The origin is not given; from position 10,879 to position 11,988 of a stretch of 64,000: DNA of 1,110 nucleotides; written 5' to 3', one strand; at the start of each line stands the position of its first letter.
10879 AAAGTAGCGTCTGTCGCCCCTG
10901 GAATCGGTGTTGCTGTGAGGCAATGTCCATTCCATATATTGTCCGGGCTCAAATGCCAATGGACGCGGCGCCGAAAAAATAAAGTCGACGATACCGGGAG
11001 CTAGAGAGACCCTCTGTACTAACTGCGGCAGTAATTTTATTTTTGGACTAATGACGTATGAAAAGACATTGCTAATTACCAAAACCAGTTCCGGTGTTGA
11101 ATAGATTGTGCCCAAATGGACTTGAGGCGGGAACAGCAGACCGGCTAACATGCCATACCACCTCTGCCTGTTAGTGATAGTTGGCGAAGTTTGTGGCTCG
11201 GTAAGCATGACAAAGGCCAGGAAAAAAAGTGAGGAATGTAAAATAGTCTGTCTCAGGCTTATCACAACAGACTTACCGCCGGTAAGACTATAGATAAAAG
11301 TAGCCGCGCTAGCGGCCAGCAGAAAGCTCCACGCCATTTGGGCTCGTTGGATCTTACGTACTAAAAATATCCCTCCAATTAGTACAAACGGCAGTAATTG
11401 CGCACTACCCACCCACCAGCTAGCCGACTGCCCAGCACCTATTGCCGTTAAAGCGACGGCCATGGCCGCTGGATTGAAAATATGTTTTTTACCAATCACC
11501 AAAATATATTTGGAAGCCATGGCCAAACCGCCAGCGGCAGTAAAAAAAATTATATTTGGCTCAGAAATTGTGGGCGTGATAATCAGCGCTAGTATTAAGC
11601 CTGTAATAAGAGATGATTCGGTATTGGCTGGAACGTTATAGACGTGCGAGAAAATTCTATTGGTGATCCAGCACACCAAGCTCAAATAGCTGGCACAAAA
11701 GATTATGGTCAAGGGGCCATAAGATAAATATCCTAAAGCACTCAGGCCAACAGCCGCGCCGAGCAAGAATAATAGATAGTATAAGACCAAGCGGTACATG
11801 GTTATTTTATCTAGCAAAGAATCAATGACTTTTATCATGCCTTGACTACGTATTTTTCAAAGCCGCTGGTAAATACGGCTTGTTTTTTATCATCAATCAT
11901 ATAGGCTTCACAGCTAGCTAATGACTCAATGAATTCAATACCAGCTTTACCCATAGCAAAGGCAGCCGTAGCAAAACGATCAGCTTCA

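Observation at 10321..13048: RnfD-like::FNR fusion + ApbE + secreted FMN-binding protein: a compact transmembrane flavin electron-transfer module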

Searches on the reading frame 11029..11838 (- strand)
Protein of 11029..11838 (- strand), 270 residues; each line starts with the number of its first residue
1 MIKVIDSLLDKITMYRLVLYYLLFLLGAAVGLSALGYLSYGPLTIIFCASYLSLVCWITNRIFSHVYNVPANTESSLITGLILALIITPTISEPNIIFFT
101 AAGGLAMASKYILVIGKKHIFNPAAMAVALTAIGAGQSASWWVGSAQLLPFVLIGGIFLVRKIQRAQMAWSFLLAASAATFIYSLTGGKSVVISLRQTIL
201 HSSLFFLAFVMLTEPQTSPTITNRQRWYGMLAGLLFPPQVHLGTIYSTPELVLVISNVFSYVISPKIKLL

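Call 24: search_solved_structures(query=A2, max_evalue=1, show_alignments=4)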
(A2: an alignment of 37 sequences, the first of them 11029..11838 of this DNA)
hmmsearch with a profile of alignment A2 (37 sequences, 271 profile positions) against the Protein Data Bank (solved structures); distinct sequences matched with E-value up to 1: 4.
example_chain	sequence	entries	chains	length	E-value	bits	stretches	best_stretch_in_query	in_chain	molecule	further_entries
8ahx_D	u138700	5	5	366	4.7e-05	26.3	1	153-259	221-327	Ion-translocating oxidoreductase complex subunit D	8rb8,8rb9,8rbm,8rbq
9lrr_B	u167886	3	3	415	0.0019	21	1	145-262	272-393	Na(+)-translocating NADH-quinone reductase subunit B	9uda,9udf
7xk3_B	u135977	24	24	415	0.0026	20.6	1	145-262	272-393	Na(+)-translocating NADH-quinone reductase subunit B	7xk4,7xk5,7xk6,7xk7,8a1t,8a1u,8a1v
9ud3_B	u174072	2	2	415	0.0035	20.1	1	145-262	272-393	Na(+)-translocating NADH-quinone reductase subunit B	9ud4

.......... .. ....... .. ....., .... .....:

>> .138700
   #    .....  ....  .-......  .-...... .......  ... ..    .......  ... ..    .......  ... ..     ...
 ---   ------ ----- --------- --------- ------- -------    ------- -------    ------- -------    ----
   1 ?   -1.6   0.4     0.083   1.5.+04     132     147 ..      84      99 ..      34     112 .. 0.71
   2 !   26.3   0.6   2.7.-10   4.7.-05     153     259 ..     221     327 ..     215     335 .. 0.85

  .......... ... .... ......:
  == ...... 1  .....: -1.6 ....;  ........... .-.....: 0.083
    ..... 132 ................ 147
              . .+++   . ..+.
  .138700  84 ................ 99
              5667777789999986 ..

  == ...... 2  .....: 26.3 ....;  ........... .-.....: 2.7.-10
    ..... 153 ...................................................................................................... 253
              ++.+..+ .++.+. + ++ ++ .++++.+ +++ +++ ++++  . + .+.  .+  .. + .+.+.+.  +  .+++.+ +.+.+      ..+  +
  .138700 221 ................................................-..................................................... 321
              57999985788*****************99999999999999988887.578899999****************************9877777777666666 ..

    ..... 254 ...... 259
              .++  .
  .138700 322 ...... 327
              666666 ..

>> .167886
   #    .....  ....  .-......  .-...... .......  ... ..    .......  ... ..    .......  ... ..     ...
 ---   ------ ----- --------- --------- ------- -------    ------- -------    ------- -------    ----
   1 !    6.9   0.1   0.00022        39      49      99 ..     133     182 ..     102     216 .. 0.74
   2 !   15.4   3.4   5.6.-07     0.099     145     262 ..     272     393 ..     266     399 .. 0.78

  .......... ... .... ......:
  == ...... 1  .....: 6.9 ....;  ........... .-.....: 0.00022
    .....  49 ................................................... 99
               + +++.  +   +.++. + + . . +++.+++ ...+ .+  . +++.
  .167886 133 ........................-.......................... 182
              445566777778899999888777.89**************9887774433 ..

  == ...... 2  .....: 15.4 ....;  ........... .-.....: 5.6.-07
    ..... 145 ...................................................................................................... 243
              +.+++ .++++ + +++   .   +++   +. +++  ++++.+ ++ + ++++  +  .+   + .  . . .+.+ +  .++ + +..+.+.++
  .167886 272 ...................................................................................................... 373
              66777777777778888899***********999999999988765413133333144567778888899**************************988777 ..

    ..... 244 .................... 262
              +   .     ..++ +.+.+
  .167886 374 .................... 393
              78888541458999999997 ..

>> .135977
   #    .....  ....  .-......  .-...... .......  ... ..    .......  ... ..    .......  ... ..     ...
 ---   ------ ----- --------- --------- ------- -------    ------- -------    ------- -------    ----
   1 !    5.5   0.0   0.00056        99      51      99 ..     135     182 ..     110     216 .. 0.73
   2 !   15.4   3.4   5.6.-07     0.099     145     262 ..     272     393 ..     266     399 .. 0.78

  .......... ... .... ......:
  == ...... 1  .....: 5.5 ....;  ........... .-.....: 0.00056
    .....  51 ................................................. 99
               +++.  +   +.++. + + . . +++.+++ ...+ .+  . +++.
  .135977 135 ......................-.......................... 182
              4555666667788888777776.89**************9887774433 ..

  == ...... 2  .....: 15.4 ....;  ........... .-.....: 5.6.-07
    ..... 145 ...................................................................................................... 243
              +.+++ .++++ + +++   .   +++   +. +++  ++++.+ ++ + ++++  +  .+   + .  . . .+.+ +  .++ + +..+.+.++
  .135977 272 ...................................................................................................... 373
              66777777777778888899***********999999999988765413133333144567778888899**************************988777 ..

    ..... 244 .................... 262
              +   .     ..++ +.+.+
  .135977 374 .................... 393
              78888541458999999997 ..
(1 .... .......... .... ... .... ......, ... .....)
